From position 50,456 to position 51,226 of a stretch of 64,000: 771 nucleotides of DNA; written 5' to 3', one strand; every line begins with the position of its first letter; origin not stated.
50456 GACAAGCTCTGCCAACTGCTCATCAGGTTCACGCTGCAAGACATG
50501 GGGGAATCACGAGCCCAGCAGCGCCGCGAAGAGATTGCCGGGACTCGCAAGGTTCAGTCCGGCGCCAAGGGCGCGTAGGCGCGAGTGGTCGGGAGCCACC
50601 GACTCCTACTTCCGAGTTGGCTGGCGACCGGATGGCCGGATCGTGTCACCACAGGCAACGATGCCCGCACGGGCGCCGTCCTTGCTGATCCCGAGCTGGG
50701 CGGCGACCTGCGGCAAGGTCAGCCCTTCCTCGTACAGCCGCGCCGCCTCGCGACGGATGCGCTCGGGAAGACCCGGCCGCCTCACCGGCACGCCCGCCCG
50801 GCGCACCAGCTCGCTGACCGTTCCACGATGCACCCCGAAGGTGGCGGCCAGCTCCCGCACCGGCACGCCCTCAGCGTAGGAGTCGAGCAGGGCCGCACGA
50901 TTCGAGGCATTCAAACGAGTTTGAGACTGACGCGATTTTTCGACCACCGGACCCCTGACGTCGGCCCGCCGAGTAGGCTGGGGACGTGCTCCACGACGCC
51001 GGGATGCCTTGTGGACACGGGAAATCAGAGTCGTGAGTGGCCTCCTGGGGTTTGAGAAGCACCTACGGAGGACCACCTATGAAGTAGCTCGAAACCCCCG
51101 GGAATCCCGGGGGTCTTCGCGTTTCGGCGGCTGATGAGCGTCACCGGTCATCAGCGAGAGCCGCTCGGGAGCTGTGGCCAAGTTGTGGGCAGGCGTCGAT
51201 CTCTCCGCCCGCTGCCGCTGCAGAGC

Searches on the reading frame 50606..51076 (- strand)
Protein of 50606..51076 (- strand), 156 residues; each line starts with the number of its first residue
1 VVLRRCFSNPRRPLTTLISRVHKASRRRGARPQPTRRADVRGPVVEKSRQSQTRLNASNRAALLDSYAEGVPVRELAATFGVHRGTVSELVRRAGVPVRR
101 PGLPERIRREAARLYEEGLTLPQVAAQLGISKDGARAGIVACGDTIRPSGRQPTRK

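Call 3: search_protein_families(library=pfam, proteins=[window:50606-51076:-], max_evalue=1)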
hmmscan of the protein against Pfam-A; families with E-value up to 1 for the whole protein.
window:50606-51076:- (156 aa): 27 families (the best 25 are shown)
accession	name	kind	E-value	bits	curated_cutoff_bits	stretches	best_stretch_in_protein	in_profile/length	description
PF13384.12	HTH_23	-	1.8e-14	53.5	24.6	2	105-132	4-31/50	Homeodomain-like domain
PF13936.12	HTH_38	-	6.7e-10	39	27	2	52-93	2-43/44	Helix-turn-helix domain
PF04545.22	Sigma70_r4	-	9e-09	35.2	24.1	2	54-94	4-44/50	Sigma-70, region 4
PF13518.12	HTH_28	-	3.9e-08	33.7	25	2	60-93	2-35/52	Helix-turn-helix domain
PF08281.18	Sigma70_r4_2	-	1.4e-07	31.5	25.7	2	55-94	11-50/54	Sigma-70, region 4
PF13551.12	HTH_29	-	3.9e-06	27.3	28.1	2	60-93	1-35/64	Winged helix-turn helix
PF19575.5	HTH_58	-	3.1e-05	24.2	23.8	1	61-106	17-62/62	Helix-turn-helix domain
PF09339.16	HTH_IclR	-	4.9e-05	23.5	22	1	63-92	11-40/52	IclR helix-turn-helix domain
PF12728.13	HTH_17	-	0.00011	22.8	27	1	73-110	4-41/51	Helix-turn-helix domain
PF12802.13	MarR_2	-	0.00024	21.6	27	1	69-93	18-43/61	MarR family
PF00440.29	TetR_N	-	0.00034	20.8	24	1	74-97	6-29/47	Bacterial regulatory proteins, tetR family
PF12840.13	HTH_20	-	0.00086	19.7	27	0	114-135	13-35/51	Helix-turn-helix domain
PF04967.18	HTH_10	-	0.0012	19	23.1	1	71-94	24-47/53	HTH DNA binding domain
PF02796.21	HTH_7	-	0.0029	18.2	23.8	1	110-132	13-35/45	Helix-turn-helix domain of resolvase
PF01527.26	HTH_Tnp_1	-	0.0033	18.1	24.1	0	105-132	9-37/75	Transposase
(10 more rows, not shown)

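Call 4: search_protein_families(library=padloc, proteins=[window:50606-51076:-], max_evalue=1)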
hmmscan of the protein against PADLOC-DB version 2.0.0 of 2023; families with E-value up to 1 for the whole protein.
window:50606-51076:- (156 aa): 1 family
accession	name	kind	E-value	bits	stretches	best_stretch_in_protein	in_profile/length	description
PDLC04133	mad1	-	1.6e-05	23.1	1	71-102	6-37/60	mads_1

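Call 5: search_protein_families(library=ncbifam, proteins=[window:50606-51076:-], max_evalue=1)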
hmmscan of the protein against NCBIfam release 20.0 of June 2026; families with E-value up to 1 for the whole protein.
window:50606-51076:- (156 aa): 20 families
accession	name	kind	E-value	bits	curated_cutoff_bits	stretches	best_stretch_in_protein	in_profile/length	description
TIGR02937.1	sigma70-ECF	superfamily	1.8e-07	30.9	42.9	2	54-94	117-157/165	sigma-70 family RNA polymerase sigma factor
TIGR02983.1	SigE-fam_strep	subfamily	2e-05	24.5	141.55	1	49-94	105-150/162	SigE family RNA polymerase sigma factor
TIGR01764.1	excise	domain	5.4e-05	23.5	28.8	1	73-111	4-42/49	excisionase family DNA-binding protein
NF033545.0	transpos_IS630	equivalog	0.00047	19.7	100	1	60-93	2-35/299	IS630 family transposase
NF008895.0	PRK11924.3-2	equivalog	0.00085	19.3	259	1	30-98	67-134/140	RNA polymerase sigma factor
NF040595.1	HTH_Cbp1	equivalog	0.0011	18.9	140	1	107-143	4-40/135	CRISPR DNA repeat-binding protein Cbp1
NF007227.0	PRK09645.1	subfamily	0.0013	18.7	202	1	52-88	120-156/177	sigma-70 family RNA polymerase sigma factor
NF033546.1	transpos_IS21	equivalog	0.0019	17.8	160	1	66-96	4-34/294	IS21 family transposase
NF033577.2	transpos_IS481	equivalog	0.011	15.2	224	1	60-94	2-37/284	IS481 family transposase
NF006623.1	PRK09191.1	subfamily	0.015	15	240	1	39-98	77-132/258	PhyR family response regulator anti-anti-sigma factor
TIGR02989.1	Sig-70_gvs1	subfamily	0.018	15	124.55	0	53-94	109-150/158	RNA polymerase sigma-70 factor, Rhodopirellula/Verrucomicrobium family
TIGR02959.1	SigZ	equivalog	0.032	14.1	168.65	0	103-137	101-135/170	RNA polymerase sigma factor SigZ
TIGR02985.1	Sig70_bacteroi1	subfamily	0.034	14.3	126.4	0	103-134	115-146/162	RNA polymerase sigma-70 factor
TIGR02984.1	Sig-70_plancto1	subfamily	0.049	13.2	183.75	1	49-94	135-180/189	RNA polymerase sigma-70 factor, Planctomycetaceae-specific subfamily 1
NF045758.2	YlxM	equivalog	0.061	13.4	80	0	60-94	22-56/72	YlxM family DNA-binding protein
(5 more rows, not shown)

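Call 51: search_protein_families(library=phrogs, proteins=[window:50606-51076:-], max_evalue=0.01)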
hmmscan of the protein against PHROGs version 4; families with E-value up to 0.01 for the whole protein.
window:50606-51076:- (156 aa): 23 families
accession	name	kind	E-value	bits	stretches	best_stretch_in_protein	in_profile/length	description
phrog_686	-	DNA, RNA and nucleotide metabolism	4.6e-07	31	0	105-133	35-63/76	HTH DNA binding protein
phrog_664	-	DNA, RNA and nucleotide metabolism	6.8e-07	30.3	1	43-98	81-128/210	DNA binding protein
phrog_1303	-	DNA, RNA and nucleotide metabolism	3.4e-06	27.9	1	47-104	16-73/184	DNA binding protein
phrog_645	-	DNA, RNA and nucleotide metabolism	5.6e-06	27.6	0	108-137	27-57/196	Rnase E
phrog_20467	-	DNA, RNA and nucleotide metabolism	7.2e-06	26.9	0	64-96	72-104/112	HNH endonuclease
phrog_7061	-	DNA, RNA and nucleotide metabolism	6.2e-05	24.5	1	57-94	31-68/70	HTH DNA binding protein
phrog_2328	-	transcription regulation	0.0002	22.1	1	68-97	26-55/128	transcriptional repressor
phrog_9129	-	unknown function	0.00024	22.2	1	27-132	45-162/184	-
phrog_517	-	DNA, RNA and nucleotide metabolism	0.00027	22.8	1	46-93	77-124/128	HTH DNA binding protein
phrog_472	-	transcription regulation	0.00032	20.6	1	27-116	188-275/523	WhiB transcriptional factor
phrog_3855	-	DNA, RNA and nucleotide metabolism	0.00035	22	0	103-136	64-97/115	HTH DNA binding protein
phrog_323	-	transcription regulation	0.00046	20.8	1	54-132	148-234/319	transcriptional regulator, D5-like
phrog_125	-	DNA, RNA and nucleotide metabolism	0.00049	20.7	0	23-94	151-203/254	DNA invertase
phrog_5751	-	head and packaging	0.00084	19.4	0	106-132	71-97/548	terminase large subunit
phrog_11420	-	DNA, RNA and nucleotide metabolism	0.0011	20.1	0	56-94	8-46/82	DNA binding protein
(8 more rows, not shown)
